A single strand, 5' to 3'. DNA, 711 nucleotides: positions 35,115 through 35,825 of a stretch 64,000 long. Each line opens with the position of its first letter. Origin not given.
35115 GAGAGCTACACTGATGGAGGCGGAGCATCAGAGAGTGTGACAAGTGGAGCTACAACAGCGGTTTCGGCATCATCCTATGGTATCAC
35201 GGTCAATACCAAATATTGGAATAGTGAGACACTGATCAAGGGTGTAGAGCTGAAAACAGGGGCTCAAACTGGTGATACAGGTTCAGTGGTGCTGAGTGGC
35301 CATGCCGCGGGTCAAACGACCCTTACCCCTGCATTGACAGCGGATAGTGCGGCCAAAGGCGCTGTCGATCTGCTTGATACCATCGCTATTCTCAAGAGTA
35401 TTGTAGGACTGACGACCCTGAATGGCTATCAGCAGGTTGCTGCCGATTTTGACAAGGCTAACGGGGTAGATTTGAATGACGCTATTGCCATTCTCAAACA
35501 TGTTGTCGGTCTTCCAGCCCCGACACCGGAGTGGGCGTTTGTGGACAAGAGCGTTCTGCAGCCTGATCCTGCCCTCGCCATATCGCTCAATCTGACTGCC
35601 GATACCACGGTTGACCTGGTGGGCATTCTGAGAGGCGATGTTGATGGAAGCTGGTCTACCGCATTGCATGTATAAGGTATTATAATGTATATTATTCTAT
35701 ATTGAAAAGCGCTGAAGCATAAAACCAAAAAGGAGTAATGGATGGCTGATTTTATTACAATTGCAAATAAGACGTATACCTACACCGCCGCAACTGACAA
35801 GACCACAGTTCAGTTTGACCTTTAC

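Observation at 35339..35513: Dockerin-like C-terminus on the RTX-less 1286-aa protein plus cohesin-like N-regions on both flanking giants: possible non-cellulosomal cohesin-dockerin scaffold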

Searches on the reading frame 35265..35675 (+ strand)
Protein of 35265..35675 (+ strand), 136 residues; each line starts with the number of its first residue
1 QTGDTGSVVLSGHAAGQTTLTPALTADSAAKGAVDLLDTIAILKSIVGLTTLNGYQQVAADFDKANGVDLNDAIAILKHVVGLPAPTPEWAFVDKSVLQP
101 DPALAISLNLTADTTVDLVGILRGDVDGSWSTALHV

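Call 10: search_solved_structures(query=window:35265-35675:+, max_evalue=10, show_alignments=3)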
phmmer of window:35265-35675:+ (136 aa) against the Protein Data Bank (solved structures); distinct sequences matched with E-value up to 10: 5.
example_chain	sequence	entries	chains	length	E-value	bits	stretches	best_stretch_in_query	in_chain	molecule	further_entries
8x39_A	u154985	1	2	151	0.031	17.8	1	29-83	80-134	Serine protease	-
8x3a_A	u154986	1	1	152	0.032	17.8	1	29-83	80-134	Serine protease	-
9qf8_A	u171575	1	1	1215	0.24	14.9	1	23-77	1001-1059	Ruminococcus bromii Amy10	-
4uyp_B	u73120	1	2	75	0.27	14.8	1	27-82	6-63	Cellulosomal scaffoldin adaptor protein B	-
8ap6_M1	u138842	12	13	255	0.78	13.3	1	25-95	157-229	oligomycin sensitiviy conferring protein | OSCP | oligomycin-sensivity-conferring protein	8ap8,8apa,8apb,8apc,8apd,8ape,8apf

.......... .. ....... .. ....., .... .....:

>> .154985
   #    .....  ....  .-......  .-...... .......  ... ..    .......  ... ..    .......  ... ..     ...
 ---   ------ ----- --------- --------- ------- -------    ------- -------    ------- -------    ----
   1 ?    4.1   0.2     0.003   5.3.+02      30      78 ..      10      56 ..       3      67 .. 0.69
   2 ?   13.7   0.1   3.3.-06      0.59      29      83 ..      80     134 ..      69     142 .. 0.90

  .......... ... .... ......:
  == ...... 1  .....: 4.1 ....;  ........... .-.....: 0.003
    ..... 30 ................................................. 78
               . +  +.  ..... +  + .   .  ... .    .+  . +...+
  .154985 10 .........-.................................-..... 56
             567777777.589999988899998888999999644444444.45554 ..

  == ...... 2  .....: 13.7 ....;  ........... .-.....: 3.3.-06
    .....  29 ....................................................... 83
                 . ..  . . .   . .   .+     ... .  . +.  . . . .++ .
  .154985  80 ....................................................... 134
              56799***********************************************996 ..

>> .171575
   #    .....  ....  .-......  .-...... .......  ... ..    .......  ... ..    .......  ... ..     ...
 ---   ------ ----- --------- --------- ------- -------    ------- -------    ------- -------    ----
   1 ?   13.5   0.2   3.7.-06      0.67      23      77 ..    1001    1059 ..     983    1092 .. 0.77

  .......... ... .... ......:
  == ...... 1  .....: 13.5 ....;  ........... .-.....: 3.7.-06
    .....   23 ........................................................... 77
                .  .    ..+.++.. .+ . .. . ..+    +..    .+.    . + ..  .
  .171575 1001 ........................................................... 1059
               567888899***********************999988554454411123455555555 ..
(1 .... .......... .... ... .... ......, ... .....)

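Call 13: find_homologous_proteins(query=window:35265-35675:+, max_evalue=0.001)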
Query window:35265-35675:+ (136 aa): 15 proteins with E <= 0.001 among 148 candidates.
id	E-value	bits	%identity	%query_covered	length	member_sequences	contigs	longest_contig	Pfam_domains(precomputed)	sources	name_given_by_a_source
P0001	1.3e-43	166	74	86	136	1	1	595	-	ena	-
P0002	3.8e-41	158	66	95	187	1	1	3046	-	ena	-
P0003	9.0e-39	151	64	88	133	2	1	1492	-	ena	-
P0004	1.3e-38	150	68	85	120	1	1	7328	-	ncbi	ncbi:MAG: hypothetical protein WCL46_04925, partial [Chlorobium sp.]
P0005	1.4e-38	150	65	87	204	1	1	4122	-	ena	-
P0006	1.1e-36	144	72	72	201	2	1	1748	-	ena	-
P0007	2.1e-36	143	68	85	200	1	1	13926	-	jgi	-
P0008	1.7e-31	127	60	82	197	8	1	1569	-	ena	-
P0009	5.1e-31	126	58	82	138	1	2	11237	-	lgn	-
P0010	2.2e-30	123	52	96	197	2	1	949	-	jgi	jgi:hypothetical protein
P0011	1.0e-26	112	59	73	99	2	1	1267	-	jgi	jgi:hypothetical protein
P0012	1.3e-26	111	59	72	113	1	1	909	-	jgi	jgi:hypothetical protein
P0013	6.0e-25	106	61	68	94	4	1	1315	-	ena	-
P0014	2.7e-22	97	54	75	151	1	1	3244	-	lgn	-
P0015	6.7e-19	86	54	70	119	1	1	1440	-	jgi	-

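Call 21: find_encoding_contigs(protein=P0007, flank=10000, max_places=3)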
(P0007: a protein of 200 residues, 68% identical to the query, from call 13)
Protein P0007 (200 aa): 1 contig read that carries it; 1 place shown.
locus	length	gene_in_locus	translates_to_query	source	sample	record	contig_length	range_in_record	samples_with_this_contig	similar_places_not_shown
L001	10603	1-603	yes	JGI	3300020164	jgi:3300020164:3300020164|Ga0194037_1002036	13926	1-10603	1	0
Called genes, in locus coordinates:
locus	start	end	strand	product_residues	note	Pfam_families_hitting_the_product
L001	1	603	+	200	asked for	?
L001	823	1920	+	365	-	PF12679:ABC2_membrane_2, PF12698:ABC2_membrane_3, PF01061:ABC2_membrane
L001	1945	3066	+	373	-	PF12679:ABC2_membrane_2, PF12698:ABC2_membrane_3, PF01061:ABC2_membrane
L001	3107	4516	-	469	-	PF00301:Rubredoxin, PF01645:Glu_synthase, PF01070:FMN_dh, PF00478:IMPDH (weak)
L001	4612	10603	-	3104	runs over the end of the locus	?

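Call 22: find_encoding_contigs(protein=P0009, flank=10000, max_places=3)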
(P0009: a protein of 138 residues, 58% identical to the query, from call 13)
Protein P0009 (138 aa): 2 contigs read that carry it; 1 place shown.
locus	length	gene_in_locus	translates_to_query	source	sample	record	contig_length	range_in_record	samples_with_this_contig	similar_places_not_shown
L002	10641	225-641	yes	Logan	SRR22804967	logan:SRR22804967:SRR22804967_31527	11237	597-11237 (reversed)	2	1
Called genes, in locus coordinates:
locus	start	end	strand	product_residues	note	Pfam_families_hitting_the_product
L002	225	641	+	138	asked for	-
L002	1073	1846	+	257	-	PF17645:Amdase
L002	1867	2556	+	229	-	PF17645:Amdase, PF01177:Asp_Glu_race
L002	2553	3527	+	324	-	PF03401:TctC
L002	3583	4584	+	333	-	PF03401:TctC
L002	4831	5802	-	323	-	PF03401:TctC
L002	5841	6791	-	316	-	PF03401:TctC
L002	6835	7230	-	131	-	PF07883:Cupin_2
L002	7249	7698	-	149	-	PF01575:MaoC_dehydratas, PF13452:FAS1_DH_region (weak)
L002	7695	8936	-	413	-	PF02515:CoA_transf_3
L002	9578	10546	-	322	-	PF03401:TctC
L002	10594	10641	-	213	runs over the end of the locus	?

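Call 23: find_encoding_contigs(protein=P0004, flank=10000, max_places=3)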
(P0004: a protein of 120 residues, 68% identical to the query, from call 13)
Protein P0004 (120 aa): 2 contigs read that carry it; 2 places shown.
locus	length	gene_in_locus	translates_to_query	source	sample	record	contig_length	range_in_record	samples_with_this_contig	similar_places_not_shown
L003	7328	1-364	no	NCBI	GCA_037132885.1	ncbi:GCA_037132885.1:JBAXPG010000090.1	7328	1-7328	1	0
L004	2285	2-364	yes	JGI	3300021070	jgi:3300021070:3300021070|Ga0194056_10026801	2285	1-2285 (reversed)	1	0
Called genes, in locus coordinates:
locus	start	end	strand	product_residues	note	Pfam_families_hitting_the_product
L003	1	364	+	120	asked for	?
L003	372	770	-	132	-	PF01850:PIN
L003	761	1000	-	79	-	-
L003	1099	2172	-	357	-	PF02463:SMC_N (faint), PF00005:ABC_tran, PF13304:AAA_21 (weak), PF17850:CysA_C_terminal, PF03459:TOBE (weak), PF12857:TOBE_3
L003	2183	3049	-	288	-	PF00528:BPD_transp_1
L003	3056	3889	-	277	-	PF00528:BPD_transp_1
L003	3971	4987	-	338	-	PF01547:SBP_bac_1, PF13531:SBP_bac_11, PF13343:SBP_bac_6 (weak)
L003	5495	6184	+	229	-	PF00440:TetR_N, PF13305:TetR_C_33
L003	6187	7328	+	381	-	PF02525:Flavodoxin_2 (weak), PF03358:FMN_red, PF02525:Flavodoxin_2, PF03358:FMN_red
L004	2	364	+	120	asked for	?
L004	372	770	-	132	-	PF01850:PIN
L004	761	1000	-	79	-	-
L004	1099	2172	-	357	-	PF02463:SMC_N (faint), PF00005:ABC_tran, PF13304:AAA_21 (weak), PF17850:CysA_C_terminal, PF03459:TOBE (weak), PF12857:TOBE_3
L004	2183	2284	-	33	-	?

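Call 24: find_related_loci(query=A1, collection=genome_contigs, flank=10000)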
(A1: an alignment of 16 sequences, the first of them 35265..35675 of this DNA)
Query A1 (136 aa) in genome_contigs; peptide patterns used: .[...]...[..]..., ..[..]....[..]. (x = any residue, [..] = any of these).
196 stretches matched a pattern; 109 encode a relative of the query (tblastn E <= 1e-3); the best 80 are kept; 75 distinct loci.
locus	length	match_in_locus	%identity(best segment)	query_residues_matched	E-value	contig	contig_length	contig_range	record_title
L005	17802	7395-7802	83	1-136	2e-68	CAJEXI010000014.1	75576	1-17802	MAG: uncultured Chlorobiaceae bacterium isolate RF-1857-SP43-464-F4_S21 genome assembly, contig: NODE_14_length_75576_co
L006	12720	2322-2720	81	1-133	8e-66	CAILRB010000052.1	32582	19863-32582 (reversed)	MAG: uncultured Chlorobiaceae bacterium isolate AM4_bin-525 genome assembly, contig: bin-525:052/107, whole genome shotg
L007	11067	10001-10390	79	1-130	3e-61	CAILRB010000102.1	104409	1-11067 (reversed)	MAG: uncultured Chlorobiaceae bacterium isolate AM4_bin-525 genome assembly, contig: bin-525:102/107, whole genome shotg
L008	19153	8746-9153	76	1-136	5e-60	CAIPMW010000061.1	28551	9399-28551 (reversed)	MAG: uncultured Chlorobiaceae bacterium isolate Umea1_bin-1492 genome assembly, contig: bin-1492:061/117, whole genome s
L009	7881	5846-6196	74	14-130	1e-49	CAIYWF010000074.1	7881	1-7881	MAG: uncultured Chlorobiaceae bacterium isolate AM_bin-3597 genome assembly, contig: bin-3597:074/346, whole genome shot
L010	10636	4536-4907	67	6-130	1e-48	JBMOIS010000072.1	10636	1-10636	MAG: Chlorobium sp. isolate Deming_bin.463 contig19004, whole genome shotgun sequence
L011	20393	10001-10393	62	2-132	7e-48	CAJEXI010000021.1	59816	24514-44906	MAG: uncultured Chlorobiaceae bacterium isolate RF-1857-SP43-464-F4_S21 genome assembly, contig: NODE_21_length_59816_co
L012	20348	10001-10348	68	14-130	6e-44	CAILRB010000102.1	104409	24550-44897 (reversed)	MAG: uncultured Chlorobiaceae bacterium isolate AM4_bin-525 genome assembly, contig: bin-525:102/107, whole genome shotg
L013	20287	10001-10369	65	6-130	7e-44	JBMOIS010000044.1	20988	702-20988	MAG: Chlorobium sp. isolate Deming_bin.463 contig6396, whole genome shotgun sequence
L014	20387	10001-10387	60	1-130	2e-43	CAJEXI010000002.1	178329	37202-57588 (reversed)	MAG: uncultured Chlorobiaceae bacterium isolate RF-1857-SP43-464-F4_S21 genome assembly, contig: NODE_2_length_178329_co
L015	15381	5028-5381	67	16-130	2e-42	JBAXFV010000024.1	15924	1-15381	MAG: Chlorobiaceae bacterium isolate ELA280 MAG280_24, whole genome shotgun sequence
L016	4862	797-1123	60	19-130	2e-37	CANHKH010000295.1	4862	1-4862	MAG: Comamonadaceae bacterium isolate RE-23may17-349 genome assembly, contig: RE-23may17-C123600, whole genome shotgun s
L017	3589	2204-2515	59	24-130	1e-34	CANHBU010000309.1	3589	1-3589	MAG: Comamonadaceae bacterium isolate RE-16jun15-67 genome assembly, contig: RE-16jun15-C43812, whole genome shotgun seq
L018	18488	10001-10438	49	1-131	3e-32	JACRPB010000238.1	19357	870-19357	MAG: Rhodocyclales bacterium isolate NC_groundwater_1976_Pr3_S-0.2um_66_3 scaffold_552078, whole genome shotgun sequence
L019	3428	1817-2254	49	1-131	2e-31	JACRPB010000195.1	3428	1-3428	MAG: Rhodocyclales bacterium isolate NC_groundwater_1976_Pr3_S-0.2um_66_3 scaffold_399110, whole genome shotgun sequence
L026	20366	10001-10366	49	28-133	1e-25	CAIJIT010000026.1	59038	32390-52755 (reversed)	MAG: uncultured Burkholderiales bacterium isolate Umea1p3_bin-492 genome assembly, contig: bin-492:026/357, whole genome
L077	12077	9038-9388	45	33-133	8e-21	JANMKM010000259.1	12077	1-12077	MAG: Rhodoferax sp. isolate OTE_64_metabat_170 OTE_64_k141_1328882, whole genome shotgun sequence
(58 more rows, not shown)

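Call 32: search_solved_structures(query=A2, max_evalue=10, show_alignments=4)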
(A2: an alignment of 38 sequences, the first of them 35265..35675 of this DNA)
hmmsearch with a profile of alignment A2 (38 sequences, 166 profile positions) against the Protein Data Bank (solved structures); distinct sequences matched with E-value up to 10: 8.
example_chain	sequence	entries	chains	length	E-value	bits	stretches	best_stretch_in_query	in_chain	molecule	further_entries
4uyp_B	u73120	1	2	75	6.9e-05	25.7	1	55-83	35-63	Cellulosomal scaffoldin adaptor protein B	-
4uyq_B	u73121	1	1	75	7.7e-05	25.5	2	55-83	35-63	Cellulosomal scaffoldin adaptor protein B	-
8x39_A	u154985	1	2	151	0.0024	20.7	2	46-83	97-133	Serine protease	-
8x3a_A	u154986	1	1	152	0.0027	20.5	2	40-83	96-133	Serine protease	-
8ajy_B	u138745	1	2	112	0.0068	19.2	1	56-79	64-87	Dockerin from ScaH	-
1daq_A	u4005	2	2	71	0.1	15.4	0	60-81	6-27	ENDOGLUCANASE SS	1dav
2mte_A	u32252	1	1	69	0.1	15.4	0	60-81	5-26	Cellulose 1,4-beta-cellobiosidase (reducing end) CelS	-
9qf9_A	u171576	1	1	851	0.37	13.5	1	51-115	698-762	Ruminococcus bromii Amy16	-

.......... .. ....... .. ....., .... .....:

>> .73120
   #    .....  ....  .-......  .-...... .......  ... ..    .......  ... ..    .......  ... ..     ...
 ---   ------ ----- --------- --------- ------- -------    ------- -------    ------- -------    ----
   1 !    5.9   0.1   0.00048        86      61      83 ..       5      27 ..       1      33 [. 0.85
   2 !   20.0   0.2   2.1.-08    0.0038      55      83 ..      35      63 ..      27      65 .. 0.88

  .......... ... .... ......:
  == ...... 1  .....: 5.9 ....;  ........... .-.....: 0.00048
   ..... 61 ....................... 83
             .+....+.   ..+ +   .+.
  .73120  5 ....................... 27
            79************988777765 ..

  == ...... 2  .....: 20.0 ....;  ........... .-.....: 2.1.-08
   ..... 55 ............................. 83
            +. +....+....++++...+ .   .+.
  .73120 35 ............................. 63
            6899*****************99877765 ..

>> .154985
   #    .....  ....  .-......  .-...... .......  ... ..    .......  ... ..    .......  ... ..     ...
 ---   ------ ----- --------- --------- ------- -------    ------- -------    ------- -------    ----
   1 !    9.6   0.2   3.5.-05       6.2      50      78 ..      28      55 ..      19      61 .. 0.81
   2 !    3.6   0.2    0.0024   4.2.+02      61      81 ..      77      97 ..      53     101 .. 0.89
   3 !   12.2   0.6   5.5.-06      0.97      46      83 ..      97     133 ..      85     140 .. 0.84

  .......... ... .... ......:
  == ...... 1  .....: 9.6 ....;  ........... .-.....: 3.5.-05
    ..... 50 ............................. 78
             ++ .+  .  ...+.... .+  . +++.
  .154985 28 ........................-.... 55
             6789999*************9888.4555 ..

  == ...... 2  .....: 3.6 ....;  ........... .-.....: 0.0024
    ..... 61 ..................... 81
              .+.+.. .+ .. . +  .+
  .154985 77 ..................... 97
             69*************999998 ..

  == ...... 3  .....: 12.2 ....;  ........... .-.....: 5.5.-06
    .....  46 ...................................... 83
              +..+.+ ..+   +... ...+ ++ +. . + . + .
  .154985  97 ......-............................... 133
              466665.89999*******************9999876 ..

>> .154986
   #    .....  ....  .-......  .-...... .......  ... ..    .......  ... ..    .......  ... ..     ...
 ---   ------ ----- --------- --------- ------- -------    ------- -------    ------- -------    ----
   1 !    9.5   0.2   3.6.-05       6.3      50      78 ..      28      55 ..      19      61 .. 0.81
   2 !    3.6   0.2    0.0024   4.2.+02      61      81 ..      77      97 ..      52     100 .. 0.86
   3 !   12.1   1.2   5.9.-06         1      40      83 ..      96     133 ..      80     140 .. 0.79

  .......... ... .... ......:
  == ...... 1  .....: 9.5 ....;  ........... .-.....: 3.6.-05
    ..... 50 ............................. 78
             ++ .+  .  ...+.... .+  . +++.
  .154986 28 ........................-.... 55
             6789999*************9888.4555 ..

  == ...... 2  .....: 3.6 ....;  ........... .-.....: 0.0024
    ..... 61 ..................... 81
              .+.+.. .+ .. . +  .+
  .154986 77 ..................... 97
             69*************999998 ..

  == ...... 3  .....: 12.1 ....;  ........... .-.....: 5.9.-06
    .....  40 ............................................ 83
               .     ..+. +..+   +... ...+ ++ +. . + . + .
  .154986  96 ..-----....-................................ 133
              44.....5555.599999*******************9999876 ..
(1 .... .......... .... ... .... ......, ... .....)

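Call 33: search_protein_families(library=pfam, alignment_id=A2, max_evalue=10)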
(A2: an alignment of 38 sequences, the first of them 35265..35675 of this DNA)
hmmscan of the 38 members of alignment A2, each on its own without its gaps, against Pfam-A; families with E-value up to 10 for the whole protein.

A. member 1, window:35265-35675:+ (136 aa): 0 families

B. families by the number of members that match (of 38 scanned): 8 families
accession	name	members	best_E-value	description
PF00404.24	Dockerin_1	23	0.0014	Dockerin type I domain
PF20747.2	Caudo_bapla_N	5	0.0017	Lactophage receptor-binding protein N-terminal shoulder domain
PF13517.12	FG-GAP_3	5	0.023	FG-GAP-like repeat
PF00036.39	EF-hand_1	5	0.058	EF hand domain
PF13406.11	SLT_2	2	0.32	Transglycosylase SLT domain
PF02831.20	gpW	1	0.0072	gpW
PF01839.29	FG-GAP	1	0.015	FG-GAP repeat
PF13202.12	EF-hand_5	1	0.35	EF hand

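Call 54: predict_structure(alignment_id=A1)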
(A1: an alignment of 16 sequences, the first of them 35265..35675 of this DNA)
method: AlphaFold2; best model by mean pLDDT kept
length: 136 residues; sequences in the alignment: 16
mean_pLDDT: 56.3   pTM: 0.44
mean pLDDT of the five models: 56.3, 47.1, 46.4, 43.6, 43.0
residues with pLDDT >= 90: 0; 70-90: 1; 50-70: 103; < 50: 32
segments of 3 or more residues with pLDDT < 50: 1-9, 22-34, 130-136
pLDDT, mean of each block of 10 residues (from residue 1): 35 60 44 53 61 63 56 64 61 66 67 62 55 34
secondary structure, 60 per line:
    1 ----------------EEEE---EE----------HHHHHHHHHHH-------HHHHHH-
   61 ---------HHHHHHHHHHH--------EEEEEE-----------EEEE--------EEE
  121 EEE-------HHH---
elements in order: E17-20 H36-46 H54-59 H70-80 E89-94 E106-109 E118-123

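Call 59: fold_search(model_id=the predicted structure, library=pdb)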
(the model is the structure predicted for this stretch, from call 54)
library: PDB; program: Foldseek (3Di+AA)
matches with E <= 10: 19; with E <= 0.001: 0
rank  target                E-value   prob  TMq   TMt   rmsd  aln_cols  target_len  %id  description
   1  8x39_B                1.6e+00  0.30  0.31  0.30   6.0        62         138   34  Crystal structure of cellulosomal double-dockerin module of Clo1313_0689 from Clostridium thermocellum (released 2024-04-03)
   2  8x3a_MODEL_1_A        1.7e+00  0.44  0.29  0.27   3.3        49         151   39  Solution NMR structure of cellulosomal double-dockerin module of Clo1313_0689 from Clostridium thermocellum (released 2024-04-03)
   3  8x39_A                3.4e+00  0.28  0.31  0.30   3.3        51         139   39  Crystal structure of cellulosomal double-dockerin module of Clo1313_0689 from Clostridium thermocellum (released 2024-04-03)
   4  1ohz_B                3.6e+00  0.25  0.30  0.65   3.3        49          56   20  Cohesin-Dockerin complex from the cellulosome of Clostridium thermocellum (released 2003-11-20)
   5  2ido_D                4.4e+00  0.04  0.16  0.23   7.7        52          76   15  Structure of the E. coli Pol III epsilon-Hot proofreading complex (released 2006-11-14)
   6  3l8k_A                4.4e+00  0.01  0.12  0.04  17.8        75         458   12  Crystal structure of a dihydrolipoyl dehydrogenase from Sulfolobus solfataricus (released 2010-02-09)
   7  2ccl_B                5.7e+00  0.16  0.30  0.59   3.5        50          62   20  THE S45A, T46A MUTANT OF THE TYPE I COHESIN-DOCKERIN COMPLEX FROM THE CELLULOSOME OF CLOSTRIDIUM THERMOCELLUM (released 2007-02-13)
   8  2c7h_MODEL_1_A        6.5e+00  0.02  0.18  0.26   7.2        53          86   15  Solution NMR structure of the DWNN domain from human RBBP6 (released 2006-01-19)
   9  3pvh                  6.9e+00  0.03  0.16  0.15   7.9        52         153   21  Structural and Functional Analysis of Arabidopsis thaliana thylakoid lumen protein AtTLP18.3 (released 2011-10-26)
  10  4br6_B                6.9e+00  0.01  0.16  0.13   9.4        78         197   12  Crystal structure of Chaetomium thermophilum MnSOD (released 2013-12-18)
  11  3j5y_A                6.9e+00  0.01  0.13  0.06  17.1       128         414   10  Structure of the mammalian ribosomal pre-termination complex associated with eRF1-eRF3-GDPNP (released 2013-12-25)
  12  3ptj                  7.3e+00  0.03  0.16  0.15   7.6        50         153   22  Structural and functional Analysis of Arabidopsis thaliana thylakoid lumen protein AtTLP18.3 (released 2011-10-26)
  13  2ido_B                7.3e+00  0.01  0.16  0.22   8.0        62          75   16  Structure of the E. coli Pol III epsilon-Hot proofreading complex (released 2006-11-14)
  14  4xb6_C                7.3e+00  0.01  0.14  0.07  11.9        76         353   14  Structure of the E. coli C-P lyase core complex (released 2015-08-19)
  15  5yr5                  7.8e+00  0.01  0.15  0.08  13.3        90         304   11  Human methionine aminopeptidase type 1b (F309L mutant) in complex with Ovalicin (released 2018-11-14)
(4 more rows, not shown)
